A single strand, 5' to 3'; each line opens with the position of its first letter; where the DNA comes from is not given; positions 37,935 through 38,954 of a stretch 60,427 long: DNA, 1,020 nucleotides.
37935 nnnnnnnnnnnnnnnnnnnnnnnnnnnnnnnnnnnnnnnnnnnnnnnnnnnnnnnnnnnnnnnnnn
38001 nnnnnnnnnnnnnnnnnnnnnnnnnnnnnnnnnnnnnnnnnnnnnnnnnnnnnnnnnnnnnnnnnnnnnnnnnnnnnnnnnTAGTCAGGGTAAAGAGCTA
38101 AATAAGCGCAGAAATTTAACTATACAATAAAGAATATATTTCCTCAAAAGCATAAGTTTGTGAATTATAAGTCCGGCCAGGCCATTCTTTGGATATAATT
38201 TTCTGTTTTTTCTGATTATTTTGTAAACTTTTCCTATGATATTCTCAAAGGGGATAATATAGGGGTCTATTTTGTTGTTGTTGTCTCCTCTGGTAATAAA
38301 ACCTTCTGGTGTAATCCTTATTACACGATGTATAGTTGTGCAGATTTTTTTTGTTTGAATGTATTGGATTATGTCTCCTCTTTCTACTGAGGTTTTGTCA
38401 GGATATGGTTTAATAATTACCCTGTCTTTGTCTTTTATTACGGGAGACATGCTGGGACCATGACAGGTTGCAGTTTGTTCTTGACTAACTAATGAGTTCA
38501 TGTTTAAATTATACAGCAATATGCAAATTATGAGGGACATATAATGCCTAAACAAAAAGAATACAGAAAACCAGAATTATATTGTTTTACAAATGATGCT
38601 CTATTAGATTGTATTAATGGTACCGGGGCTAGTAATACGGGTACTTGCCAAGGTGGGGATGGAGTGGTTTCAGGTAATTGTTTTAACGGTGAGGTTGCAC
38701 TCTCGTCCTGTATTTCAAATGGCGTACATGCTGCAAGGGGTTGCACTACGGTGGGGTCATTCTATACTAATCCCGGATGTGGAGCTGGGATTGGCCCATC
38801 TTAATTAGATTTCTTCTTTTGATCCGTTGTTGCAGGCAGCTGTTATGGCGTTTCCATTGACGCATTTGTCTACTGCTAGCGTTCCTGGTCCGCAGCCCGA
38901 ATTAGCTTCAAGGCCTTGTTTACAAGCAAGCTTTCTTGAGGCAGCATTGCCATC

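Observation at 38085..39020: Convergent pair of paralogous Cys-rich KPELY peptides abutting an ER-type (SipW-like) signal peptidase gene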

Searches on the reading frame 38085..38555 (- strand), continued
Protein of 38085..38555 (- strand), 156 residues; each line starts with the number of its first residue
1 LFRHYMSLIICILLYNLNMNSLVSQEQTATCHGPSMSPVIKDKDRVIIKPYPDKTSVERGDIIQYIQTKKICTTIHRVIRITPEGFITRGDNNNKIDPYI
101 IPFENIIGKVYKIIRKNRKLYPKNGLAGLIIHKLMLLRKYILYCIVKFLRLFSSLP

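Call 43: search_protein_families(library=ncbifam, proteins=[L041:9132-9968:+, L041:10821-12551:+, L041:6880-7911:+, L041:7997-9016:-, L041:4835-6667:-, L041:3282-4703:-, L008:10594-11664:+], max_evalue=0.001)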
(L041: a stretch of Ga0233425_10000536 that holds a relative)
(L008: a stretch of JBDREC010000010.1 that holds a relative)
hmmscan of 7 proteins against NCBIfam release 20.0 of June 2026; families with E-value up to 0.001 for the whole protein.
L041:9132-9968:+ (278 aa): 5 families
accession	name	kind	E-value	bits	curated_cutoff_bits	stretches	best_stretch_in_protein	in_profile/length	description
TIGR00010.1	TIGR00010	subfamily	9.5e-70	234.9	206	1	24-277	1-252/253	YchF/TatD family DNA exonuclease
NF008075.0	PRK10812.1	equivalog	4.8e-49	166.9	438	1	34-276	19-254/265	metal-dependent hydrolase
NF007745.0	PRK10425.1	equivalog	1.7e-35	122.6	395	1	40-277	20-257/260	3'-5' ssDNA/RNA exonuclease TatD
NF008522.0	PRK11449.1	equivalog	2e-23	82.8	481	1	101-277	88-257/259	metal-dependent hydrolase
NF041926.1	QatD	equivalog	3.1e-21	75.6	230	1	26-271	1-235/239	Qat anti-phage system TatD family nuclease QatD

L041:10821-12551:+ (576 aa): 40 families (the best 25 are shown)
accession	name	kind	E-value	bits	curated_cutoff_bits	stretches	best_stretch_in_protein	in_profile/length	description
NF005698.0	PRK07508.1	equivalog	6.5e-114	380.4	452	1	5-371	8-377/383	aminodeoxychorismate synthase component I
TIGR00553.1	pabB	equivalog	1.4e-107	359.6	328.4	1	52-369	2-329/329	aminodeoxychorismate synthase component I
TIGR01824.1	PabB-clade2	equivalog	7e-79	265.7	408.55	1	99-369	83-355/355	aminodeoxychorismate synthase, component I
NF004530.0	PRK05877.1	equivalog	3e-70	237.5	383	1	99-367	148-409/425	aminodeoxychorismate synthase component I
TIGR01820.1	TrpE-arch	equivalog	6.3e-66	223.5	512.05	1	52-367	134-442/449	anthranilate synthase component I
TIGR00564.1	trpE_most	equivalog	8.7e-66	222.8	517.7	1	102-369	183-450/455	anthranilate synthase component I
NF012009.0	PRK15465.1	equivalog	6.2e-61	206.3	622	1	91-365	169-443/453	aminodeoxychorismate synthase component 1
NF010089.0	PRK13574.1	equivalog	2e-58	198.3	527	1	104-369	149-414/421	anthranilate synthase component I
NF006563.0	PRK09070.1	equivalog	1e-56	192.5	514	1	109-367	179-438/447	aminodeoxychorismate synthase component I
NF004610.0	PRK05940.1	equivalog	7.6e-55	186.5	568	1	94-369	175-455/467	anthranilate synthase component I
NF010086.0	PRK13571.1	equivalog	9e-54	182.8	693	1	100-366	218-490/510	anthranilate synthase component I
TIGR01823.1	PabB-fungal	equivalog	2.6e-51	174.8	442.55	1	98-367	456-735/742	aminodeoxychorismate synthase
NF010087.0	PRK13572.1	equivalog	3.7e-47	161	580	1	83-365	146-423/435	anthranilate synthase component I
NF005486.0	PRK07093.1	equivalog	3.8e-45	154.4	275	1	92-365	53-317/323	aminodeoxychorismate synthase component I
NF010082.0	PRK13567.1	equivalog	4.8e-43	147.5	576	1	87-371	174-465/468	anthranilate synthase component I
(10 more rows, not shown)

L041:6880-7911:+ (343 aa): 0 families

L041:7997-9016:- (339 aa): 2 families
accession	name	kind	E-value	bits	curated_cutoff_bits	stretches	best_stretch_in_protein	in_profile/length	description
TIGR03363.1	VI_chp_8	equivalog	1e-44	153.6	160.85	1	3-308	1-341/353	type VI secretion system protein TssA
TIGR03362.1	VI_chp_7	equivalog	3.2e-17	62.7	230.1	1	6-108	3-103/476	type VI secretion system protein TssA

L041:4835-6667:- (610 aa): 2 families
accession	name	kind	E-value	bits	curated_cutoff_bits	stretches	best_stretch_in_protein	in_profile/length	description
NF003253.0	PRK04210.1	equivalog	2.2e-280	931.3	504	1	10-609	15-607/612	phosphoenolpyruvate carboxykinase (GTP)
NF006821.0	PRK09344.1-3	subfamily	0.00036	19.3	369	0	206-357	166-314/525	phosphoenolpyruvate carboxykinase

L041:3282-4703:- (473 aa): 9 families
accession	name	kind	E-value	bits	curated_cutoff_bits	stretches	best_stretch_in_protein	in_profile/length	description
NF043023.1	T4SS_AnkH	equivalog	5.1e-24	84.8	600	2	49-171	2-126/467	Dot/Icm T4SS effector AnkH/LegA3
NF043029.1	T4SS_AnkY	equivalog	5.1e-20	71.4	600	2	177-243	458-524/543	Dot/Icm T4SS effector AnkY/LegA9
NF043028.1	T4SS_AnkX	equivalog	5.9e-16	57.8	1400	1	46-113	548-617/938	Dot/Icm T4SS effector AnkN/AnkX/LegA8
NF041931.2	MzaA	equivalog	5.1e-15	55.4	800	1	112-169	37-94/726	MZA anti-phage system associated sigma-70 family RNA polymerase sigma factor MzaA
NF043022.1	T4SS_AnkG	equivalog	1.1e-10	40.8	500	1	53-195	303-453/455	Dot/Icm T4SS effector AnkG/AnkZ/LegA7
NF043027.1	T4SS_AnkQ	equivalog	7.9e-08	31.4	700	1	168-242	318-396/496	Dot/Icm T4SS effector AnkQ/LegA10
NF043021.1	T4SS_AnkF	equivalog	3.6e-05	22.2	1000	0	78-110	619-651/917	Dot/Icm T4SS effector AnkF/LegA14/Ceg31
TIGR00870.1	trp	subfamily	0.00017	19.8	498.75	0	142-171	130-159/747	transient-receptor-potential calcium channel protein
NF043024.1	T4SS_AnkI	equivalog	0.00028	19.8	550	0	77-109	240-272/439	Dot/Icm T4SS effector AnkI/LegAS4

L008:10594-11664:+ (356 aa): 74 families (the best 25 are shown)
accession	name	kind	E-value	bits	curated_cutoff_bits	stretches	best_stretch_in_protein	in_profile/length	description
TIGR04251.1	SCM_rSAM_ScmF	equivalog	6.4e-130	433.7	400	1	4-353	3-353/353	SynChlorMet cassette radical SAM/SPASM protein ScmF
TIGR04545.1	rSAM_ahbD_hemeb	equivalog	1.4e-35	123.4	500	1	8-339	3-335/339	heme b synthase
TIGR04055.1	rSAM_NirJ2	equivalog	1.1e-30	107.3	500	1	10-339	5-322/326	putative heme d1 biosynthesis radical SAM protein NirJ2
TIGR04053.2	TIGR04053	equivalog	9.4e-30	104.1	395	2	7-233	10-230/366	TIGR04053 family radical SAM/SPASM domain-containing protein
NF050035.1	rSAM_WgK_link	exception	3.1e-29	102.1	650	2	10-198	14-201/367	radical SAM/SPASM peptide maturase WgkB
TIGR04051.1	rSAM_NirJ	equivalog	4e-28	98.4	515.45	1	7-198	4-190/354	heme d1 biosynthesis radical SAM protein NirJ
TIGR04250.1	SCM_rSAM_ScmE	equivalog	1.7e-27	96.3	400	2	9-184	7-179/358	SynChlorMet cassette radical SAM/SPASM protein ScmE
NF045574.1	sacti_mat_StsB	exception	4.7e-27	94.9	625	1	3-191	94-276/466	StsB family radical SAM/SPASM domain sactipeptide maturase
TIGR04317.1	W_rSAM_matur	equivalog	5.6e-27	94.8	380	1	3-190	2-190/349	tungsten cofactor oxidoreductase radical SAM maturase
TIGR03962.1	mycofact_rSAM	equivalog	7.3e-27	94.4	265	1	9-341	16-333/339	mycofactocin radical SAM maturase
TIGR04054.1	rSAM_NirJ1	equivalog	2.7e-26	92.1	650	1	5-197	36-223/387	putative heme d1 biosynthesis radical SAM protein NirJ1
TIGR04303.1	GeoRSP_rSAM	equivalog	4.4e-26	92.2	400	1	6-339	6-324/325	GeoRSP system radical SAM/SPASM protein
TIGR02668.1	moaA_archaeal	equivalog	1e-24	87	325.25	1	9-203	14-204/303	GTP 3',8-cyclase MoaA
NF012164.0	AlbA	equivalog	5.1e-23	81.2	850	1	8-197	116-301/442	subtilosin maturase AlbA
TIGR02666.1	moaA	equivalog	8.3e-23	80.9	284.05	1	11-207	16-214/336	GTP 3',8-cyclase MoaA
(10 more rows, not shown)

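Call 63: predict_structure(alignment_id=A3)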
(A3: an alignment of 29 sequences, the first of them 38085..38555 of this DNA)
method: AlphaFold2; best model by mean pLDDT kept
length: 156 residues; sequences in the alignment: 29
mean_pLDDT: 72.5   pTM: 0.48
mean pLDDT of the five models: 72.5, 71.7, 71.7, 69.8, 69.6
residues with pLDDT >= 90: 18; 70-90: 80; 50-70: 34; < 50: 24
segments of 3 or more residues with pLDDT < 50: 16-37
pLDDT, mean of each block of 10 residues (from residue 1): 67 56 31 44 76 90 75 76 89 67 88 71 80 87 87 81
secondary structure, 60 per line:
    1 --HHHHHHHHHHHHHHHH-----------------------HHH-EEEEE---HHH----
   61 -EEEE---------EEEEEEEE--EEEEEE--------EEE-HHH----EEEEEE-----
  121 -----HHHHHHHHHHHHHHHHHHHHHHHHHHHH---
elements in order: H3-18 E46-50 E62-65 E75-82 E85-90 E99-101 E110-115 H126-153

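Call 65: predict_structure(alignment_id=A4)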
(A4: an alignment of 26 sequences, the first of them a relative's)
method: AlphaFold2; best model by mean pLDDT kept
length: 204 residues; sequences in the alignment: 26
mean_pLDDT: 71.5   pTM: 0.39
mean pLDDT of the five models: 71.5, 70.6, 67.5, 62.4, 61.0
residues with pLDDT >= 90: 1; 70-90: 134; 50-70: 49; < 50: 20
segments of 3 or more residues with pLDDT < 50: 1-17
pLDDT, mean of each block of 10 residues (from residue 1): 34 44 65 82 73 75 81 59 80 62 70 80 71 71 80 78 83 85 82 81 57
secondary structure, 60 per line:
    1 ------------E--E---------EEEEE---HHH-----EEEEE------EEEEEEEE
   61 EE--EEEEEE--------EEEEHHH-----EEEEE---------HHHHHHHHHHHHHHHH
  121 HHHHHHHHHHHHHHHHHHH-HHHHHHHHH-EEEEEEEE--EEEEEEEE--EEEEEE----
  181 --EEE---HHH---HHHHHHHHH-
elements in order: E26-30 E42-46 E53-62 E65-70 E79-82 E91-95 H105-139 H141-149 E151-158 E161-168 E171-176 E183-185 H195-203

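Call 66: fold_search(model_id=the predicted structure, library=pdb)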
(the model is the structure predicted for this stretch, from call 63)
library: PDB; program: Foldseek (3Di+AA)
matches with E <= 10: 1109; with E <= 0.001: 0
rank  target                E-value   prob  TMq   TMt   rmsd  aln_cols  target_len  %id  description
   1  9f12_H                4.0e-02  0.99  0.33  0.10   4.0        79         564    9  CryoEM structure of the F plasmid relaxosome with oriT DNA ss-27_-3ds-2_+143 and TraI its TE mode, derived from ss-27_ (released 2025-06-04)
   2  9f11_H                5.1e-02  0.99  0.33  0.11   3.9        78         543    9  CryoEM structure of the F plasmid relaxosome with oriT DNA ss-27_+3ds+4_+143 and TraI its TE mode, derived from ss-27_ (released 2025-06-04)
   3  4l0j                  5.1e-02  0.99  0.33  0.24   4.1        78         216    9  Structure of a translocation signal domain mediating conjugative transfer by type IV secretion systems (released 2013-06-19)
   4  9f0x_H                6.1e-02  0.99  0.32  0.20   5.1        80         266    9  CryoEM structure of the F plasmid relaxosome in its pre-initiation state, derived from the ds-27_+143-R Locally-refine (released 2025-06-04)
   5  9f0z_H                6.1e-02  0.99  0.32  0.10   5.2        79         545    9  CryoEM structure of the F plasmid relaxosome with truncated TraI1-863 in its TE mode, derived from the ss-27_+8ds+9_+1 (released 2025-06-04)
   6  4zn1_A                7.9e-02  0.96  0.25  0.28   4.4        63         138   24  Crystal Structure of MjSpt4:Spt5 complex conformation A (released 2016-03-16)
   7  9f0y_H                8.4e-02  0.98  0.33  0.10   4.0        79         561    9  CryoEM structure of the F plasmid relaxosome with TraI in its TE mode, derived from the ss-27_+8ds+9_+143-R Locally-re (released 2025-06-04)
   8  3fb9_A                9.5e-02  0.93  0.28  0.45   3.9        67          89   13  The crystal structure of the protein with unknown function from Streptococcus pneumoniae TIGR4 (released 2008-12-23)
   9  9f10_H                1.1e-01  0.98  0.34  0.10   4.0        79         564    9  CryoEM structure of the F plasmid relaxosome with TraI in its TE mode, without accessory protein TraM. Derived from th (released 2025-06-04)
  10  3p8b_B                1.1e-01  0.95  0.29  0.30   4.2        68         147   16  X-ray crystal structure of Pyrococcus furiosus transcription elongation factor Spt4/5 (released 2011-01-26)
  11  9q50_C                1.2e-01  0.75  0.23  0.42   4.6        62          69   14  AK01 integrase inhibitor bound to Wild-type HIV-1 intasome (released 2026-01-14)
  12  8dck_A                1.2e-01  0.57  0.30  0.09  13.8       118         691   13  Structure of hemolysin A secretion system HlyB/D complex, ATP-bound (released 2022-09-14)
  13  3k8u                  1.3e-01  0.85  0.30  0.33   4.6        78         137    8  Crystal Structure of the Peptidase Domain of Streptococcus ComA, a Bi-functional ABC Transporter Involved in Quorum Sens (released 2010-02-23)
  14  6puw_C                1.6e-01  0.69  0.23  0.44   4.6        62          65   14  Structure of HIV cleaved synaptic complex (CSC) intasome bound with magnesium and Bictegravir (BIC) (released 2020-02-12)
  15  3fdr                  1.6e-01  0.63  0.25  0.39   8.2        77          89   16  Crystal structure of TDRD2 (released 2009-01-06)
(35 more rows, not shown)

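Call 67: search_solved_structures(query=A4, max_evalue=1, show_alignments=2)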
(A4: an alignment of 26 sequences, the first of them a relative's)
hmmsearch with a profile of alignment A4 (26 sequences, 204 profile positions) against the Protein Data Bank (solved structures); distinct sequences matched with E-value up to 1: 7.
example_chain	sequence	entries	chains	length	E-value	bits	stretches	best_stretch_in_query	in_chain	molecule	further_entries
7p2q_A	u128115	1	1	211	3.6e-07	33.1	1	12-75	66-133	Signal peptidase complex catalytic subunit SEC11C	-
7p2p_A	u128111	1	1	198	2.9e-06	30.2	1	12-74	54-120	Signal peptidase complex catalytic subunit SEC11A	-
9rjb_A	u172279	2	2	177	1e-05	28.4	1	13-74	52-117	Signal peptidase complex catalytic subunit SEC11A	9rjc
4wvh_A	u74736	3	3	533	0.002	20.9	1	10-68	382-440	Maltose-binding periplasmic protein,Signal peptidase IB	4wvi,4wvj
4nv4_A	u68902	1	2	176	0.0037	20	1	7-66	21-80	Signal peptidase I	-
4me8_A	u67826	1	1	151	0.0077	19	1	11-71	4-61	Signal peptidase I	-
4wvg_A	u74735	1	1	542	0.011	18.5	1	10-68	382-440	Maltose-binding periplasmic protein,Signal peptidase IB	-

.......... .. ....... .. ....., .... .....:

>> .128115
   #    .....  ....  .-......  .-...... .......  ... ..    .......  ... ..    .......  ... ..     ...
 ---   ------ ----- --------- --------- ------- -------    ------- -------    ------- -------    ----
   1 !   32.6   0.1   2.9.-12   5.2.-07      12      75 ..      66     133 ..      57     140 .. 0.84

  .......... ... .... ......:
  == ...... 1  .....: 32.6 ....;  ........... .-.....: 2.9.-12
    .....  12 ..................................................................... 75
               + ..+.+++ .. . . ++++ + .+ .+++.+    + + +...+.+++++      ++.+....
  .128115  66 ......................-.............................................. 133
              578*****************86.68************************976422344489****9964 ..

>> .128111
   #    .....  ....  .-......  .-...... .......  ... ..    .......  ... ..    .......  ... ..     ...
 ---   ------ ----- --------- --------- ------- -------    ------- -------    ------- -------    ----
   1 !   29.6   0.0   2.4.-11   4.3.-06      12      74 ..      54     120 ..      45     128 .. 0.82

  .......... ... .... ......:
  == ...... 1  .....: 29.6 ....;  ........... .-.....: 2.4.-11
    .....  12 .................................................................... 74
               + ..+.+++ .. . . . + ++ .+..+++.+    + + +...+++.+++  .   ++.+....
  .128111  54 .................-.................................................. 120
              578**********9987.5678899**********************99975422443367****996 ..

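Call 69: find_related_loci(query=A3, collection=viral_contigs, flank=8000)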
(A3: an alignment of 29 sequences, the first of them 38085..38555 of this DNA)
Query A3 (156 aa) in viral_contigs; peptide patterns used: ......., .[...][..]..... (x = any residue, [..] = any of these).
39 stretches matched a pattern, but none encodes a relative of the query by tblastn (E <= 1e-3).

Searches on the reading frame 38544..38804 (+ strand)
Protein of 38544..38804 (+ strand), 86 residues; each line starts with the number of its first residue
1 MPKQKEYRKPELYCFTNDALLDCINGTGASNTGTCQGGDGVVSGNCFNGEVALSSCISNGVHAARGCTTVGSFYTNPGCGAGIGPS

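Call 4: search_protein_families(library=pfam, proteins=[window:38544-38804:+], max_evalue=1)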
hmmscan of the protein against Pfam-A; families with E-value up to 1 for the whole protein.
window:38544-38804:+ (86 aa): 0 families

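Call 5: search_protein_families(library=ncbifam, proteins=[window:38544-38804:+], max_evalue=1)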
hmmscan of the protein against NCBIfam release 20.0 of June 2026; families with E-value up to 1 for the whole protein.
window:38544-38804:+ (86 aa): 1 family
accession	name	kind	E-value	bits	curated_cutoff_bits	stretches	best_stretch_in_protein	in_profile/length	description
NF041295.1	dynobact_RiPP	equivalog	0.15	12.4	40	1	17-33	3-19/48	dynobactin A family peptide antibiotic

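Call 9: find_homologous_proteins(query=window:38544-38801:+, max_evalue=10)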
Query seq(86 aa) (86 aa): 1 proteins with E <= 10 among 1 candidates.
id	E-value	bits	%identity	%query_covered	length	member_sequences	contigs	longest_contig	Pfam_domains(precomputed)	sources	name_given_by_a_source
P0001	3.9e-52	192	100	100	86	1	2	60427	-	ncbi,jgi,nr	ncbi:MAG: hypothetical protein HQ564_06950 [Candidatus Saganbacteria bacterium]|nr:hypothetical prot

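Call 26: search_protein_representatives(alignment_id=A1)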
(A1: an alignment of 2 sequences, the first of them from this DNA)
Query: 2 sequences, 89 profile positions. Proteins with E-value up to 0.001 (for the whole library): 26; up to 1e-10: 2; up to 1e-30: 1. The best 26 are listed.
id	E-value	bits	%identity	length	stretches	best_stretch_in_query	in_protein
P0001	5.8e-44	164.5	-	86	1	1-89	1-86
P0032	2.2e-29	117.7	-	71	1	6-86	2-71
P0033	5.4e-08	49.2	-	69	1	6-70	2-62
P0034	9.5e-08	48.4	-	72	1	6-64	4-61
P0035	8.4e-07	45.4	-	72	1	6-75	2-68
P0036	1.1e-06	45.0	-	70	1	6-72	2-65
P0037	1.1e-06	44.9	-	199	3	33-79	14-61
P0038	1.5e-06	44.6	-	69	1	6-63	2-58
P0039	3.3e-06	43.5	-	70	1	6-70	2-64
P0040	6.1e-06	42.6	-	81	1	6-87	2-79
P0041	1.7e-05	41.2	-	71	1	6-71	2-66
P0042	1.8e-05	41.1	-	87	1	5-88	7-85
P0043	2.0e-05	40.9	-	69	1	6-75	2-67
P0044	2.1e-05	40.9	-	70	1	6-70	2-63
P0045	2.8e-05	40.5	-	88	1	1-88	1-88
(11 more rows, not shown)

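Call 29: find_homologous_proteins(query=A2, max_evalue=0.01)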
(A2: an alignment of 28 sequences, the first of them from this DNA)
Query A2 (28 sequences) (86 aa, profile of the alignment): 8 proteins with E <= 0.01 among 2233 candidates.
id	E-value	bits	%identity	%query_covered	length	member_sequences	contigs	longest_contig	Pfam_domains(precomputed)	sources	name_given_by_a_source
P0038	3.4e-19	86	57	8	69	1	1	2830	-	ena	-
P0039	1.0e-18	85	29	59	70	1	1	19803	-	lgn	-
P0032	1.9e-17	81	34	67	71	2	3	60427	-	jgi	-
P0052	5.9e-14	70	-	-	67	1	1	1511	-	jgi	-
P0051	1.6e-11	62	32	67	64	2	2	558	-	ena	-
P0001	3.2e-10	58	100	100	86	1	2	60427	-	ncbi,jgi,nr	ncbi:MAG: hypothetical protein HQ564_06950 [Candidatus Saganbacteria bacterium]|nr:hypothetical prot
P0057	8.2e-8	50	36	29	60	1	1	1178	-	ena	-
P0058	4.9e-7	47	33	91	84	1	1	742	-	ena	-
